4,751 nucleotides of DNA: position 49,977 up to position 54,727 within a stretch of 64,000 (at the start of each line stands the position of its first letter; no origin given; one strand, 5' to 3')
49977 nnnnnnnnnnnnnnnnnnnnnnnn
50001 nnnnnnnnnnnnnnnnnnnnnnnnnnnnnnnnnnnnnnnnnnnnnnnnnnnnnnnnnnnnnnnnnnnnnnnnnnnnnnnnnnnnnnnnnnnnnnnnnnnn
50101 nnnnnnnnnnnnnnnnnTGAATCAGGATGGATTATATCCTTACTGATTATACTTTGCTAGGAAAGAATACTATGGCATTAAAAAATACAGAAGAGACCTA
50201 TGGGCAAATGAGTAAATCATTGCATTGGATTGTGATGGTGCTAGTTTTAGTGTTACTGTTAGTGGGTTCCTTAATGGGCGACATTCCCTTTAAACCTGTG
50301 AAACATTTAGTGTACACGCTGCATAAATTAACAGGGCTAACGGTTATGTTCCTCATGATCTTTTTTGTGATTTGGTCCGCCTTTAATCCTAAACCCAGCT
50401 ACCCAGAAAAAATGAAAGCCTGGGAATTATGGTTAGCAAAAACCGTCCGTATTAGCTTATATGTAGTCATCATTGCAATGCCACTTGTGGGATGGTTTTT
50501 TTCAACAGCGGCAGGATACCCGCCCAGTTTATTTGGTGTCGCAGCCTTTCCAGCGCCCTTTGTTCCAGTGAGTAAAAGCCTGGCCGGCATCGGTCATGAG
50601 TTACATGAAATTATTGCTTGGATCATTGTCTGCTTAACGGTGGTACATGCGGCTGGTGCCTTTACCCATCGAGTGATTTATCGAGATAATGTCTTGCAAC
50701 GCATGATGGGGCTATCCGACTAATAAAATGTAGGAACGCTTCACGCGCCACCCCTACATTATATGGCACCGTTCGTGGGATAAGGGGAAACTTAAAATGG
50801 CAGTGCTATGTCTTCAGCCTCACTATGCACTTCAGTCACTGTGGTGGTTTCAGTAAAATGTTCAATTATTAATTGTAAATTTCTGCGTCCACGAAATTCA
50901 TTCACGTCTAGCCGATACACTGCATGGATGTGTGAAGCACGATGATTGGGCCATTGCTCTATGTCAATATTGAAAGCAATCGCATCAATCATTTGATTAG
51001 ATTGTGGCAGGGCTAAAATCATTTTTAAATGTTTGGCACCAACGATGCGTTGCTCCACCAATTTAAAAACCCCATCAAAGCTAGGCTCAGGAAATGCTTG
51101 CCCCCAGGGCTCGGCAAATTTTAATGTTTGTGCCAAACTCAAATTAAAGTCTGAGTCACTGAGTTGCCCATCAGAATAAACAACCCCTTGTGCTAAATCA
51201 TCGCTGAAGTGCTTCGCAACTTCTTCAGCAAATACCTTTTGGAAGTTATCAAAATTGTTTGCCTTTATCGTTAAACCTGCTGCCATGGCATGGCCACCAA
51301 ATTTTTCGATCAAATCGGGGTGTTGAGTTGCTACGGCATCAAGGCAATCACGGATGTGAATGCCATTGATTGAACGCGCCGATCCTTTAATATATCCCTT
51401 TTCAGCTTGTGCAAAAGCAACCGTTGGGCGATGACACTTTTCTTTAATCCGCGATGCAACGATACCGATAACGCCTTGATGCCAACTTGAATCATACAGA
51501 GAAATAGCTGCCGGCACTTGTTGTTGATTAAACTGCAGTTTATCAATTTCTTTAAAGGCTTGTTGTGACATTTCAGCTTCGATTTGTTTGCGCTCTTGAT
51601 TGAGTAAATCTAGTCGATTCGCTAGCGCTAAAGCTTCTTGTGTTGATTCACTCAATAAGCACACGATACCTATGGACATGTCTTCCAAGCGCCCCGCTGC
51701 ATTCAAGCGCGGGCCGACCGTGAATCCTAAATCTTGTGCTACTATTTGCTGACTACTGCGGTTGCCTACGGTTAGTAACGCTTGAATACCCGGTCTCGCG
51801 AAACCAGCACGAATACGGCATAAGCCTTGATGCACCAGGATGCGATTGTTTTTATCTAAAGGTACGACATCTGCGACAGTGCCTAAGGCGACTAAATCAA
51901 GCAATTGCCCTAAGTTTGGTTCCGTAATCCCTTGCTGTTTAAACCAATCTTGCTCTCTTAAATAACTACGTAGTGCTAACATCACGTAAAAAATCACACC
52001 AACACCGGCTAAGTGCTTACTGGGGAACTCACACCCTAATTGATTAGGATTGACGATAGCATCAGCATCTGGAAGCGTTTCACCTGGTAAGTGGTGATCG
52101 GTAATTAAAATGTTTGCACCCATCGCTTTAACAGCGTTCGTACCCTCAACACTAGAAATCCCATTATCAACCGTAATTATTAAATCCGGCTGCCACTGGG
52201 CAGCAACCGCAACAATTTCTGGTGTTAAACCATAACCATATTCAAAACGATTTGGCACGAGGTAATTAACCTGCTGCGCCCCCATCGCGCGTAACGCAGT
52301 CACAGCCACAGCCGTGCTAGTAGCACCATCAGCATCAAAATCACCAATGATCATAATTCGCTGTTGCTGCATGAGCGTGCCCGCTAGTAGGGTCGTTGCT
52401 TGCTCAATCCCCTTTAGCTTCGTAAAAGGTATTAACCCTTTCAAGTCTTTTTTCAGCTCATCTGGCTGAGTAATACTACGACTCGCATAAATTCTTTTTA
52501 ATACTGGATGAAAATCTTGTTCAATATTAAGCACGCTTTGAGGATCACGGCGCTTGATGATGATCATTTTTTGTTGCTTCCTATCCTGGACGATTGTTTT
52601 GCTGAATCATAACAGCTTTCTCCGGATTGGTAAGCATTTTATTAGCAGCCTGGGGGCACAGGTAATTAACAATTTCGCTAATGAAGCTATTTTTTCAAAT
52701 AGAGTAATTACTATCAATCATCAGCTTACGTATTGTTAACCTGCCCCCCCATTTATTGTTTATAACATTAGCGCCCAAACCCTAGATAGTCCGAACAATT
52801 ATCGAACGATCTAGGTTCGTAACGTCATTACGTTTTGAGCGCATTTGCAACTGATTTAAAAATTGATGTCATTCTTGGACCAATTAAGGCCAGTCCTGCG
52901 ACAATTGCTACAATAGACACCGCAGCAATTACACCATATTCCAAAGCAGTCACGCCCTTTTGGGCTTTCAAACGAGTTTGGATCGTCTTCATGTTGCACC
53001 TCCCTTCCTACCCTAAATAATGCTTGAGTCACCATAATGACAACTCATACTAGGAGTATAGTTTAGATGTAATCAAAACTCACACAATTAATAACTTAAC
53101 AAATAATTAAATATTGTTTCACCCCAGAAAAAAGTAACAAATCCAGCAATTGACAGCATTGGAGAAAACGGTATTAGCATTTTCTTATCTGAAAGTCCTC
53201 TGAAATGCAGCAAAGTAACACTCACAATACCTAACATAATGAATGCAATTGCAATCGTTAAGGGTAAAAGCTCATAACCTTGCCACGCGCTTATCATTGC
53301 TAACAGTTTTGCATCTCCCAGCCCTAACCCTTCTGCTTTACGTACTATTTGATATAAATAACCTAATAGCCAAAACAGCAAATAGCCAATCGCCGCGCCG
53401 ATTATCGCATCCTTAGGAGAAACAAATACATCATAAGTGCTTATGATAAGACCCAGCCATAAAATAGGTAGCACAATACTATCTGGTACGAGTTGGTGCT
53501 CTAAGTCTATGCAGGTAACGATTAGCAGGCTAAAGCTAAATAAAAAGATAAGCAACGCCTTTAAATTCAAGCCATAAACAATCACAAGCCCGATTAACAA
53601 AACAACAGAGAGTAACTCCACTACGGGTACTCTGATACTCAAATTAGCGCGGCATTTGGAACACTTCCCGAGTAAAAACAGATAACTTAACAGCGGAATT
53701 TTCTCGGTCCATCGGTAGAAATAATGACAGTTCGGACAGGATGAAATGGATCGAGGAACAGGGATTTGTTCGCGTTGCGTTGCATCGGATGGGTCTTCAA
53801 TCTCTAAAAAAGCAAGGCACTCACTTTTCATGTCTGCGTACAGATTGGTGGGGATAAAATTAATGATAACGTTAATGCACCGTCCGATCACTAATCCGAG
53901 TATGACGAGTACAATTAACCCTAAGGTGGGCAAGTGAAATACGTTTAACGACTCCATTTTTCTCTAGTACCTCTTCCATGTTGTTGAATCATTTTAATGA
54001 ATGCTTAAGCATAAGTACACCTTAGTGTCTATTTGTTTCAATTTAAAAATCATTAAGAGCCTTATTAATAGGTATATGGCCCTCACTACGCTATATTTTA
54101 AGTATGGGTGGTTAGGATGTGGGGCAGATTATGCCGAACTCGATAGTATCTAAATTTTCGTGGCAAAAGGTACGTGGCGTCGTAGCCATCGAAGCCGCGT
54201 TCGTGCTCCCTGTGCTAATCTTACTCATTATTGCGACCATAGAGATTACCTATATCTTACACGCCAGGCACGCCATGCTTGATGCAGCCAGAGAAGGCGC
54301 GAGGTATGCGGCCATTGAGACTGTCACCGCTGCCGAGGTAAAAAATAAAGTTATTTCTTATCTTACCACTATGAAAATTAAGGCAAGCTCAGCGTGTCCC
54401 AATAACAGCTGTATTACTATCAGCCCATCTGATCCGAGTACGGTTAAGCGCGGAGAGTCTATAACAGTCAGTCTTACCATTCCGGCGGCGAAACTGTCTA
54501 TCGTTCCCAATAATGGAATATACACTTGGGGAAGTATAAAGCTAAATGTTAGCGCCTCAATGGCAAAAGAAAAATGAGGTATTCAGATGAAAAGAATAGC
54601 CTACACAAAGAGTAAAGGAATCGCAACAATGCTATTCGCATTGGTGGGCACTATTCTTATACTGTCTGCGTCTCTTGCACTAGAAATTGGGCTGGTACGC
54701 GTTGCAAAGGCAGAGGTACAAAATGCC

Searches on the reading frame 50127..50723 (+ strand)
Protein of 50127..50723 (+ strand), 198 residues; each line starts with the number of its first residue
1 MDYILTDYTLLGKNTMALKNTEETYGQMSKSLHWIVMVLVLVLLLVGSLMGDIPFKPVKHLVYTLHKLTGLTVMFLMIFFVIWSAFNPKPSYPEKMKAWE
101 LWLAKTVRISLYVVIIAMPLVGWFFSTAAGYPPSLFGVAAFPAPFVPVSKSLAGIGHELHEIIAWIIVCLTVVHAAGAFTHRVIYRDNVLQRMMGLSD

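Call 69: search_protein_families(library=pfam, proteins=[window:50127-50723:+], max_evalue=0.00001)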
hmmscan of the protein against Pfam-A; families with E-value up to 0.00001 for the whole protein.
window:50127-50723:+ (198 aa): 1 family
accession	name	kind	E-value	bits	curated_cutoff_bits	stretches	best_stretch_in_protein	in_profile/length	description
PF01292.26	Ni_hydr_CYTB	-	2.2e-25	89.9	30.1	1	25-195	2-178/179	Prokaryotic cytochrome b561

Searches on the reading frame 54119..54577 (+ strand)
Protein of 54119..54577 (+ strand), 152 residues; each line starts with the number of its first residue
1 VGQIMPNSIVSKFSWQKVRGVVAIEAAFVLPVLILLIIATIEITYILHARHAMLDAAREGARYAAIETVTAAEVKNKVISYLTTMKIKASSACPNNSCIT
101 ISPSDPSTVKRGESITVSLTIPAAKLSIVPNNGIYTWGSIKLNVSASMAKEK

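Call 92: search_protein_families(library=pfam, proteins=[window:54119-54577:+], max_evalue=0.00001)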
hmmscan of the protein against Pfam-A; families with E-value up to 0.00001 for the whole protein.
window:54119-54577:+ (152 aa): 1 family
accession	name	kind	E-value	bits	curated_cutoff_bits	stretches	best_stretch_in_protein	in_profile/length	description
PF07811.17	TadE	-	1.1e-13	51.5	22.9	1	20-62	1-43/43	TadE-like protein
